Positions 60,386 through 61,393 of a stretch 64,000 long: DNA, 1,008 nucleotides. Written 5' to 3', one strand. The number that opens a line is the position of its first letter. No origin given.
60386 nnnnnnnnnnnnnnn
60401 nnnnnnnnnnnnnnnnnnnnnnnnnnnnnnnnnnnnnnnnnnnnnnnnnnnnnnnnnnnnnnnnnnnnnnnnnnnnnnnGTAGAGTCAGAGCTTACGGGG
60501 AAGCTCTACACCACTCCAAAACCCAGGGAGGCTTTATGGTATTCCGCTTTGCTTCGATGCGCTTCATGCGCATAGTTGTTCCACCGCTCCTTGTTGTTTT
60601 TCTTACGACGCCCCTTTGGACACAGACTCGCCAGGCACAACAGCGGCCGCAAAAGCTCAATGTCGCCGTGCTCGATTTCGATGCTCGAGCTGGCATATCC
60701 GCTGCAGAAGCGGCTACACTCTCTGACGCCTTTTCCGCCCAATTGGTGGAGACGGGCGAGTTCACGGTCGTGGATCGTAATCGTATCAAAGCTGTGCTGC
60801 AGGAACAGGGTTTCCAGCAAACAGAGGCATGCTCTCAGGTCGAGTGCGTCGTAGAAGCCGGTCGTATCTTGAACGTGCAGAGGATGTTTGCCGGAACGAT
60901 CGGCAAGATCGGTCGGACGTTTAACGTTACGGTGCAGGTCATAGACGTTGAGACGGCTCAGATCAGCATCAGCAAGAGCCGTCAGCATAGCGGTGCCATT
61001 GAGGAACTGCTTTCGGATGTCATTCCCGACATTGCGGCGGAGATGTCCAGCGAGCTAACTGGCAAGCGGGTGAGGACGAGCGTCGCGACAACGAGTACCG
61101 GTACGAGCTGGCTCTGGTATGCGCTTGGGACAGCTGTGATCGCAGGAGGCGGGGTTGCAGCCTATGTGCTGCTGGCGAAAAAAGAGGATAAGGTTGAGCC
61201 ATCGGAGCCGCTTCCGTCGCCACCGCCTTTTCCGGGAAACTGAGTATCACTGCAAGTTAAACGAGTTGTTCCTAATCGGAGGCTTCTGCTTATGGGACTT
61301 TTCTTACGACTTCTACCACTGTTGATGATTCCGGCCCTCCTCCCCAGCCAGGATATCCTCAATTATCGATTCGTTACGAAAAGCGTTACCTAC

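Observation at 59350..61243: TlpA-like oxidoreductase followed by two paralogous LpoB/CsgG-fold lipoproteins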

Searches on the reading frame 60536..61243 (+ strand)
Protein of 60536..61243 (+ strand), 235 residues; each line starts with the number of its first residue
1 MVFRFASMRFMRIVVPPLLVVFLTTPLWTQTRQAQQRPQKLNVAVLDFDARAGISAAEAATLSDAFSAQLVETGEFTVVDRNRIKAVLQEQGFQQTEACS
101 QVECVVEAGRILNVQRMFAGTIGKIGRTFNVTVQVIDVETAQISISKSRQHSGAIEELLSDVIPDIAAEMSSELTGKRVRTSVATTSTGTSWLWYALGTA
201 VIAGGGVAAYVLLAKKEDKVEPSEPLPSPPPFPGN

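Call 3: search_protein_families(library=pfam, proteins=[window:60536-61243:+], max_evalue=1)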
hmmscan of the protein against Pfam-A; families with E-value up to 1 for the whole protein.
window:60536-61243:+ (235 aa): 9 families
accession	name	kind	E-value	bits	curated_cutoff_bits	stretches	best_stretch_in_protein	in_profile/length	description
PF03783.19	CsgG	-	7.3e-08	32.4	20.8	1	33-122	2-98/210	Curli production assembly/transport component CsgG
PF04052.18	TolB_N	-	0.00026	21.5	22.4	1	38-142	10-104/106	TolB amino-terminal domain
PF11684.13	DUF3280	-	0.00033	21.4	30.1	1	59-148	29-115/138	Protein of unknown function (DUF2380)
PF13036.11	LpoB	-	0.00049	20.5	22.3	1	59-143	47-139/147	Peptidoglycan-synthase activator LpoB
PF19607.4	DUF6112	-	0.037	14.3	25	1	183-209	51-77/88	Family of unknown function (DUF6112)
PF21710.3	Spt6_S1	-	0.055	14.2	27.5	1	99-149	37-88/91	Spt6, S1/OB domain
PF10814.13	CwsA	-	0.058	14.1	26.7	1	185-230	85-126/134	Cell wall synthesis protein CwsA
PF21524.3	SAMD1_WH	-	0.23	12.1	24.5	1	81-115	19-54/63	SAM domain-containing protein 1, WH domain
PF02954.25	HTH_8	-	0.24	11.6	22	1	79-99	5-25/42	Bacterial regulatory protein, Fis family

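Call 4: search_protein_families(library=ncbifam, proteins=[window:60536-61243:+], max_evalue=1)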
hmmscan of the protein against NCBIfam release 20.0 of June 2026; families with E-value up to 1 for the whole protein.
window:60536-61243:+ (235 aa): 4 families
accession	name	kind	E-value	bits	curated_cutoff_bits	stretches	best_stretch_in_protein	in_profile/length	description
NF049867.1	TP0183_fam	equivalog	6.1e-06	25.4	140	1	27-154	15-123/286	TP0183 family DNA metabolism protein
TIGR02722.1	lp_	equivalog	7.2e-05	22.9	110.55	1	58-140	86-176/189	penicillin-binding protein activator LpoB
TIGR02800.1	propeller_TolB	equivalog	0.0018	17.3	343.15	1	37-179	19-153/418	Tol-Pal system beta propeller repeat protein TolB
TIGR01953.1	NusA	equivalog_domain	0.031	13.3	253.4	1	76-169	127-215/340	transcription termination factor NusA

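Call 8: find_encoding_contigs(protein=window:60536-61243:+, flank=10000, max_places=6)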
Protein window:60536-61243:+ (235 aa): 1 contig read that carries it; 1 place shown.
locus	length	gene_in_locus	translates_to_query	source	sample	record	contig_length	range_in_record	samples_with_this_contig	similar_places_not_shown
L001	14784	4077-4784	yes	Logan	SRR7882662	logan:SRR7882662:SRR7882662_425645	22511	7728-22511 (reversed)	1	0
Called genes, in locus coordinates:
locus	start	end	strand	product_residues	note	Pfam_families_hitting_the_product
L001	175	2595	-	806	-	PF05226:CHASE2, PF00211:Guanylate_cyc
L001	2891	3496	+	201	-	PF00578:AhpC-TSA, PF08534:Redoxin, PF00085:Thioredoxin, PF13905:Thioredoxin_8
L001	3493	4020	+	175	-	PF03783:CsgG (weak)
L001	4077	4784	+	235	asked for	PF03783:CsgG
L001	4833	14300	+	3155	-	PF01833:TIG, PF13517:FG-GAP_3, PF13517:FG-GAP_3, PF13385:Laminin_G_3, PF02210:Laminin_G_2, PF14870:PSII_BNR, PF14870:PSII_BNR, PF04151:PPC, +11 more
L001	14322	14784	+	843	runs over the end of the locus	PF07719:TPR_2 (faint)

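Call 9: find_homologous_proteins(query=window:60536-61243:+, max_evalue=0.001)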
Query window:60536-61243:+ (235 aa): 256 proteins with E <= 0.001 among 3027 candidates; the best 120 are listed.
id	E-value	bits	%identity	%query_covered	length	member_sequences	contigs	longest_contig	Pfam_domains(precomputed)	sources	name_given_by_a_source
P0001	2.2e-146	503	100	100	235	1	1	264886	PF03783.21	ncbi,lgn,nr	ncbi:MAG TPA: CsgG/HfaB family protein [Bacteroidota bacterium]|nr:CsgG/HfaB family protein [Bactero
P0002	9.3e-120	416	86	92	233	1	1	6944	PF03783.21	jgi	jgi:TolB-like protein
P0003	8.2e-110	383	76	100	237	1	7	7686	PF03783.21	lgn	-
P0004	3.2e-106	372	75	98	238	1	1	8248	PF03783.21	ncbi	-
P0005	2.1e-105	369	74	100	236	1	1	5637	PF04052.19,PF03783.21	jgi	jgi:TolB-like protein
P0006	4.0e-101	355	54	74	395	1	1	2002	PF04052.19,PF03783.21,PF11684.14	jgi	jgi:curli biogenesis system outer membrane secretion channel CsgG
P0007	5.7e-101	355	75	95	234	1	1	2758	PF03783.21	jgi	jgi:TolB-like protein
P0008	1.2e-82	295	69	83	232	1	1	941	PF04052.19,PF03783.21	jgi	jgi:TolB-like protein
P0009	3.3e-80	287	68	83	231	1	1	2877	PF04052.19,PF03783.21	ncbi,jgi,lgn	-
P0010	7.6e-77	276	66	85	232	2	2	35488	PF03783.21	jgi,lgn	-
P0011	7.6e-76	272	53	96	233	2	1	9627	PF03783.21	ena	-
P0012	8.1e-76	272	59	83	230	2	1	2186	PF03783.21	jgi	jgi:TolB-like protein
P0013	1.3e-75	272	56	92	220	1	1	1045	PF03783.21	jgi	jgi:TolB-like protein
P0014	4.7e-75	270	60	99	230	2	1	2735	PF03783.21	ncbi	-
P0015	1.5e-74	268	56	98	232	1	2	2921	PF03783.21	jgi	jgi:TolB-like protein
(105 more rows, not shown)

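Call 14: find_related_loci(query=A1, collection=genome_contigs, flank=8000)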
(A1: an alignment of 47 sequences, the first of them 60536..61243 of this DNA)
Query A1 (235 aa) in genome_contigs; peptide patterns used: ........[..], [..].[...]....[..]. (x = any residue, [..] = any of these).
599 stretches matched a pattern (row limit reached: there are more); 456 encode a relative of the query (tblastn E <= 1e-3); the best 80 are kept; 80 distinct loci.
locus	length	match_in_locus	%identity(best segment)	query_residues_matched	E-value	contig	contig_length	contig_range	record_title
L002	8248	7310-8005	75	6-235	2e-96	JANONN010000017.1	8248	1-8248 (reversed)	MAG: Ignavibacteriales bacterium isolate VAR_43_metabat_382 VAR_43_k141_4865807, whole genome shotgun sequence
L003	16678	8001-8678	54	7-233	1e-77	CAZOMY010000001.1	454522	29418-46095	MAG TPA_asm: uncultured Ignavibacteriaceae bacterium isolate binchicken_co107_246 genome assembly, contig: NODE_15_lengt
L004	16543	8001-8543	68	35-218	2e-77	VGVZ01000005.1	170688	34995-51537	MAG: Ignavibacteria bacterium isolate K_DeepCast_100m_m2_316 K_DeepCast_100m_m2_316_Ga0194127_10000042, whole genome sho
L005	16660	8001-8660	57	17-233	9e-77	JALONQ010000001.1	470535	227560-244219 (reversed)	MAG: Bacteroidetes bacterium isolate Prado081 scaffold_0, whole genome shotgun sequence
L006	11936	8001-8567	62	39-233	1e-75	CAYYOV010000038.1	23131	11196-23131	MAG TPA_asm: uncultured Ignavibacteriaceae bacterium isolate SRP287453_co1_258 genome assembly, contig: NODE_3848_length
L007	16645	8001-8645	57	15-233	3e-75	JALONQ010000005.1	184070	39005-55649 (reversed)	MAG: Bacteroidetes bacterium isolate Prado081 scaffold_23, whole genome shotgun sequence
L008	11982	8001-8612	58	29-233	6e-74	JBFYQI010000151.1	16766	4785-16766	MAG: Ignavibacteria bacterium isolate PPR_0181 k121_1122404, whole genome shotgun sequence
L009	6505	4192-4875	53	5-233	2e-73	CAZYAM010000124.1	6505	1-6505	MAG TPA_asm: uncultured Ignavibacteriaceae bacterium isolate binchicken_co100_492 genome assembly, contig: NODE_19100_le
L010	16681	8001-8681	50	5-233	2e-72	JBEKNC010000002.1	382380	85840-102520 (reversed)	MAG: Bacteroidota bacterium isolate SPRUCE 408 SPRUCE_408_2, whole genome shotgun sequence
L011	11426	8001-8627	56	17-233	3e-70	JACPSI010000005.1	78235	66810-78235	MAG: Ignavibacteriales bacterium isolate NC_groundwater_701_Ag_S-0.2um_50_10 S36_SO-2_scaffold_26135, whole genome shotg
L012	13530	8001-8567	55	5-195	1e-69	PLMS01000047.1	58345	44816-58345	MAG: Ignavibacteriae bacterium isolate fen_1299 73.20120800_E2X.46_contig_4007, whole genome shotgun sequence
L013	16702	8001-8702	54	1-234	8e-70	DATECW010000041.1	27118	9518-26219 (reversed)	MAG TPA_asm: Bacteroidota bacterium isolate SMAG_U8282 k141_3421251, whole genome shotgun sequence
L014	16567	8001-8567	57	5-195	1e-69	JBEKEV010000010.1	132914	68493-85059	MAG: Bacteroidota bacterium isolate SPRUCE 214 SPRUCE_214_10, whole genome shotgun sequence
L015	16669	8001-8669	53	10-233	5e-69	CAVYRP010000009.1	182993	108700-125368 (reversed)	MAG: uncultured Bacteroidetes bacterium isolate MFD05942.bin.2.234 genome assembly, contig: contig_38160, whole genome s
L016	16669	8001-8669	53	2-233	6e-69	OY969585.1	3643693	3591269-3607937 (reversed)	MAG: Ignavibacteriota bacterium isolate MFD03726.bin.c.11 genome assembly, chromosome: 1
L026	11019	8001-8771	34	11-233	7e-40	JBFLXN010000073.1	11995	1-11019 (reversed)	MAG: Candidatus Edwardsbacteria bacterium isolate MAG059 MAG059_73, whole genome shotgun sequence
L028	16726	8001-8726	34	9-225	4e-38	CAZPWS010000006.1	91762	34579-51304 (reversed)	MAG TPA_asm: uncultured Fibrobacterota bacterium isolate binchicken_co286_161 genome assembly, contig: NODE_374_length_9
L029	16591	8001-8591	40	14-210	3e-37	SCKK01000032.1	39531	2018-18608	Candidatus Neomarinimicrobiota bacterium strain TS1B10-2 T1B10-2_400, whole genome shotgun sequence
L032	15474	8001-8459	42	8-171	8e-37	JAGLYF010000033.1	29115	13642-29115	MAG: Calditrichia bacterium isolate RS_13_18 ZL320.bin.18.fa_33, whole genome shotgun sequence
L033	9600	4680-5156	41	4-171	1e-36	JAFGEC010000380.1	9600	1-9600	MAG: candidate division KSB1 bacterium isolate Zod_Metabat.1209 k87_5901893, whole genome shotgun sequence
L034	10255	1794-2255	45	21-176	3e-36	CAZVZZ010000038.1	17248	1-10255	MAG TPA_asm: uncultured Cytophagia bacterium isolate SRP173033_co3_202 genome assembly, contig: NODE_4040_length_17248_c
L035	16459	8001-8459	40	18-171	5e-36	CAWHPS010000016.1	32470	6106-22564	MAG: uncultured Fibrobacterota bacterium isolate MFD04716.bin.2.54 genome assembly, contig: contig_128518, whole genome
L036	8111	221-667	42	9-160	1e-35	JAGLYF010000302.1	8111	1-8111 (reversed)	MAG: Calditrichia bacterium isolate RS_13_18 ZL320.bin.18.fa_302, whole genome shotgun sequence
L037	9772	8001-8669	35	6-233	2e-35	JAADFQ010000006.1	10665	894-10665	MAG: FCB group bacterium isolate M_MaxBin.049 contig-127_11154, whole genome shotgun sequence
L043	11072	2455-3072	34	9-232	2e-34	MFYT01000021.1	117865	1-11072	MAG: Candidatus Raymondbacteria bacterium RIFOXYA2_FULL_49_16 rifoxya2_full_scaffold_153, whole genome shotgun sequence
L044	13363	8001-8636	36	33-235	2e-34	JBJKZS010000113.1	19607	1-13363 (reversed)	MAG: Candidatus Neomarinimicrobiota bacterium isolate LRMED-172 Marinisomatales--LRMED-172-C7077, whole genome shotgun s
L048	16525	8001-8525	36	1-171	6e-34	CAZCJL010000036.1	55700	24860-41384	MAG TPA_asm: uncultured Cytophagia bacterium isolate SRP141376_co4_213 genome assembly, contig: NODE_1029_length_55700_c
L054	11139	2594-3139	34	42-231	8e-34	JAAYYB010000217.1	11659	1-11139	MAG: Fibrobacter sp. isolate AS06rmzACSIP_199 466498_AS06, whole genome shotgun sequence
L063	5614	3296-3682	49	36-168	6e-33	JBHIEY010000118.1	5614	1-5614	MAG: Fidelibacterota bacterium isolate b2.sp1_bin.7 NODE_6159_length_5614_cov_4.536248, whole genome shotgun sequence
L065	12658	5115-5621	36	5-179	2e-32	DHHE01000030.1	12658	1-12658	MAG TPA_asm: bacterium UBP2_UBA4780 isolate UBA4780 UBA4780_contig_1834, whole genome shotgun sequence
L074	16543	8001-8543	34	2-179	3e-32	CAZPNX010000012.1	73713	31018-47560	MAG TPA_asm: uncultured bacterium isolate binchicken_co274_234 genome assembly, contig: NODE_926_length_73713_cov_10.778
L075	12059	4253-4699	41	3-159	9e-32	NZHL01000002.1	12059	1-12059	MAG: Candidatus Neomarinimicrobiota bacterium isolate MED647 36924, whole genome shotgun sequence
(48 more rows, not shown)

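Call 20: predict_structure(alignment_id=A1)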
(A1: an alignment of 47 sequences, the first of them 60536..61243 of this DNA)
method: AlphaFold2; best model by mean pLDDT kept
length: 235 residues; sequences in the alignment: 47
mean_pLDDT: 80.2   pTM: 0.64
mean pLDDT of the five models: 80.2, 79.6, 77.4, 77.4, 77.1
residues with pLDDT >= 90: 114; 70-90: 55; 50-70: 54; < 50: 12
segments of 3 or more residues with pLDDT < 50: 186-189, 204-206, 215-217
pLDDT, mean of each block of 10 residues (from residue 1): 68 89 77 64 92 94 94 91 85 69 88 94 96 96 96 94 94 87 54 54 51 50 72 71
secondary structure, 60 per line:
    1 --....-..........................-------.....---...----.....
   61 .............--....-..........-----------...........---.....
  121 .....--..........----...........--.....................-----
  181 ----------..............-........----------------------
elements in order: H3-6 H8-33 E41-45 E49-51 H56-73 E76-79 H81-90 H102-112 E116-125 E128-137 E142-152 H155-175 H191-204 H206-213

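Call 26: search_protein_families(library=pfam, proteins=[L001:4833-14300:+, L004:13705-16215:+, L037:5306-6418:+, L037:6422-7267:+, L029:15207-16043:+, L075:8574-11093:+, L037:3985-5142:-, L037:578-2050:-], max_evalue=0.001)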
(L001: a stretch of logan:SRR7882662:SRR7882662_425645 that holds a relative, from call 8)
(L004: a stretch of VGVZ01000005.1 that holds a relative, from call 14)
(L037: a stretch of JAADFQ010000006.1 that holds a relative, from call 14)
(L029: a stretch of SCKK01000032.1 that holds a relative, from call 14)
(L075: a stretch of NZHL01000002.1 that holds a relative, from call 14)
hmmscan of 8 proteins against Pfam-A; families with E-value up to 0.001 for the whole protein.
L001:4833-14300:+ (3155 aa): 16 families
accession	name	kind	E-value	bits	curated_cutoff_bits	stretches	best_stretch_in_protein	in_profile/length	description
PF13517.12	FG-GAP_3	-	1.5e-56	189.3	26.9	6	351-413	1-60/61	FG-GAP-like repeat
PF14870.12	PSII_BNR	-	2.8e-55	188.1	27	8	1961-2086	18-148/303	Photosynthesis system II assembly factor YCF48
PF00041.27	fn3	-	1.7e-39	134.3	25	4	2292-2375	2-82/84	Fibronectin type III domain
PF01839.29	FG-GAP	-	1.5e-34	117.7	22.1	3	604-642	2-35/37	FG-GAP repeat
PF13385.13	Laminin_G_3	-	4.2e-24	85.9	27.6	1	873-1016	4-149/151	Concanavalin A-like lectin/glucanases superfamily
PF16656.11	Pur_ac_phosph_N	-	3.3e-18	66.5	30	1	1833-1901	24-92/93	Purple acid Phosphatase, N-terminal domain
PF25059.1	FN3_DSCAM-DSCAML_C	-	7.7e-15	55.4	39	0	2216-2279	12-74/89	DSCAM/DSCAML C-terminal Fn3-like domain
PF15902.12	Sortilin-Vps10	-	1.8e-14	53.8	33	0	1480-1536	3-62/446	Sortilin, neurotensin receptor 3,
PF16655.11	PhoD_N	-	3.6e-11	43.9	30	0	2442-2459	64-78/90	PhoD-like phosphatase, N-terminal domain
PF04151.21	PPC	-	7.8e-10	39.9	25.9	2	1681-1751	2-67/70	Bacterial pre-peptidase C-terminal domain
PF01833.30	TIG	-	4.6e-09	36.6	20.9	1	238-308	1-72/84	IPT/TIG domain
PF02210.31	Laminin_G_2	-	3.5e-08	34.4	22.9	1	918-1009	22-125/126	Laminin G domain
PF25788.1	Ig_Rha78A_N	-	5.8e-05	23.7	27.4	0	1066-1099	59-92/105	Rha78A-like, N-terminal immunoglobulin domain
PF13860.13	FlgD_ig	-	0.00015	22.2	27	0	3091-3140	24-76/79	FlgD Ig-like domain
PF00054.30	Laminin_G_1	-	0.00045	20.9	24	0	918-991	23-98/131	Laminin G domain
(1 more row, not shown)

L004:13705-16215:+ (836 aa): 5 families
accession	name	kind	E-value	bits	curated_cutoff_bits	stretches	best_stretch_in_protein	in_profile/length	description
PF07719.23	TPR_2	-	1.3e-06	28.5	27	1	677-709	2-34/34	Tetratricopeptide repeat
PF00515.34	TPR_1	-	7.4e-06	26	27.8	1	677-709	2-34/34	Tetratricopeptide repeat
PF13432.12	TPR_16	-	8.2e-05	23.4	32.7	0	695-738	16-59/65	Tetratricopeptide repeat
PF13414.12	TPR_11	-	0.00025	21.1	26.8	1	683-723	1-41/42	TPR repeat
PF13431.12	TPR_17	-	0.00058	20.4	24.4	0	699-729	2-32/34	Tetratricopeptide repeat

L037:5306-6418:+ (370 aa): 0 families

L037:6422-7267:+ (281 aa): 0 families

L029:15207-16043:+ (278 aa): 1 family
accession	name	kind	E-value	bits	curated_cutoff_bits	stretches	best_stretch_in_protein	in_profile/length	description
PF04773.18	FecR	-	2.7e-18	66.6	24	1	85-184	1-96/97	FecR protein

L075:8574-11093:+ (839 aa): 2 families
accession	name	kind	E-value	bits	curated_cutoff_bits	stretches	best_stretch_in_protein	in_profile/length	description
PF05226.16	CHASE2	-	9.6e-34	117.5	26.3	1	170-470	60-256/257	CHASE2 domain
PF00211.25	Guanylate_cyc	-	5.1e-23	82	21.9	1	572-749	10-175/183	Adenylate and Guanylate cyclase catalytic domain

L037:3985-5142:- (385 aa): 6 families
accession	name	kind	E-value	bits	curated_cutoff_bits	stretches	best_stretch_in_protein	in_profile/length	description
PF00395.25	SLH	-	5.6e-15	55.5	20.8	2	261-297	4-41/44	S-layer homology domain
PF07719.23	TPR_2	-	1.4e-09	37.7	27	0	42-73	1-32/34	Tetratricopeptide repeat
PF14559.12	TPR_19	-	2.2e-06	28.3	25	0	52-118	1-67/68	Tetratricopeptide repeat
PF13432.12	TPR_16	-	2.9e-06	28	32.7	0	131-178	13-60/65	Tetratricopeptide repeat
PF13431.12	TPR_17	-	4.5e-05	23.8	24.4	0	138-169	2-33/34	Tetratricopeptide repeat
PF13424.12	TPR_12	-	0.00048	20.7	30.1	0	53-78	14-39/77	Tetratricopeptide repeat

L037:578-2050:- (490 aa): 3 families
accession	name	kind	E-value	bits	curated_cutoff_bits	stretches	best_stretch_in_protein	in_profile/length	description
PF00266.25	Aminotran_5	-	4.6e-74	250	21.5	1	36-440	1-371/371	Aminotransferase class-V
PF00155.27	Aminotran_1_2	-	0.00013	21.7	19.7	1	83-216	48-187/361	Aminotransferase class I and II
PF01212.27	Beta_elim_lyase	-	0.00017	21.4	27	1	145-276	93-232/288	Beta-eliminating lyase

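Call 29: search_protein_families(library=pfam, proteins=[L033:4620-6914:+, L032:7998-9182:+, L048:8058-10214:+], max_evalue=0.001)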
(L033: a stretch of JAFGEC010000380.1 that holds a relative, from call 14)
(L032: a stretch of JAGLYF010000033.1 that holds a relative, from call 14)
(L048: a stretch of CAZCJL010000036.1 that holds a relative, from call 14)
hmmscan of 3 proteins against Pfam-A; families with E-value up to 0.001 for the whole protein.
L033:4620-6914:+ (764 aa): 9 families
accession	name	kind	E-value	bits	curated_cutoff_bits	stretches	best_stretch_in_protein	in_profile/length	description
PF08308.17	PEGA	-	1.6e-84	278.2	20.8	6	338-406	1-69/71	PEGA domain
PF18935.5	DUF5683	-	3.9e-10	40.4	26.7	1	617-728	4-112/151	Family of unknown function (DUF5683)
PF03783.19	CsgG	-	5e-10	39.5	20.8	1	70-130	40-98/210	Curli production assembly/transport component CsgG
PF13620.12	CarboxypepD_reg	-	4.5e-09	37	32.3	0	368-404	44-81/82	Carboxypeptidase regulatory-like domain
PF22820.2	TcaA_3rd_4th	-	2.7e-08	34.1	27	0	409-433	4-28/73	TcaA protein 3rd/4th domain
PF13036.11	LpoB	-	7.2e-06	26.4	22.3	1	69-153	49-141/147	Peptidoglycan-synthase activator LpoB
PF11008.14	DUF2846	-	8e-06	26.3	34.3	0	417-453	22-61/92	Protein of unknown function (DUF2846)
PF11684.13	DUF3280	-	1.5e-05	25.7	30.1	1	63-158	25-117/138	Protein of unknown function (DUF2380)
PF13715.12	CarbopepD_reg_2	-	5.7e-05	23.5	32.2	0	580-617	43-80/88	CarboxypepD_reg-like domain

L032:7998-9182:+ (394 aa): 3 families
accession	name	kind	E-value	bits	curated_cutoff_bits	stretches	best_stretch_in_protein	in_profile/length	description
PF03783.19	CsgG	-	1.2e-10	41.5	20.8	1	39-106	33-99/210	Curli production assembly/transport component CsgG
PF13036.11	LpoB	-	1.6e-06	28.5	22.3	1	44-127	48-140/147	Peptidoglycan-synthase activator LpoB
PF11684.13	DUF3280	-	2.3e-06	28.4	30.1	1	45-136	31-120/138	Protein of unknown function (DUF2380)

L048:8058-10214:+ (718 aa): 4 families
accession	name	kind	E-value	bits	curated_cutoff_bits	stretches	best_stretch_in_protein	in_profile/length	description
PF08308.17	PEGA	-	3.2e-76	251.6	20.8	6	378-445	2-69/71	PEGA domain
PF13620.12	CarboxypepD_reg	-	6.7e-12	46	32.3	0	267-305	42-81/82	Carboxypeptidase regulatory-like domain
PF18935.5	DUF5683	-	1.1e-09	38.9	26.7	1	587-697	4-111/151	Family of unknown function (DUF5683)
PF03783.19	CsgG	-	3.2e-07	30.3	20.8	1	52-132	45-146/210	Curli production assembly/transport component CsgG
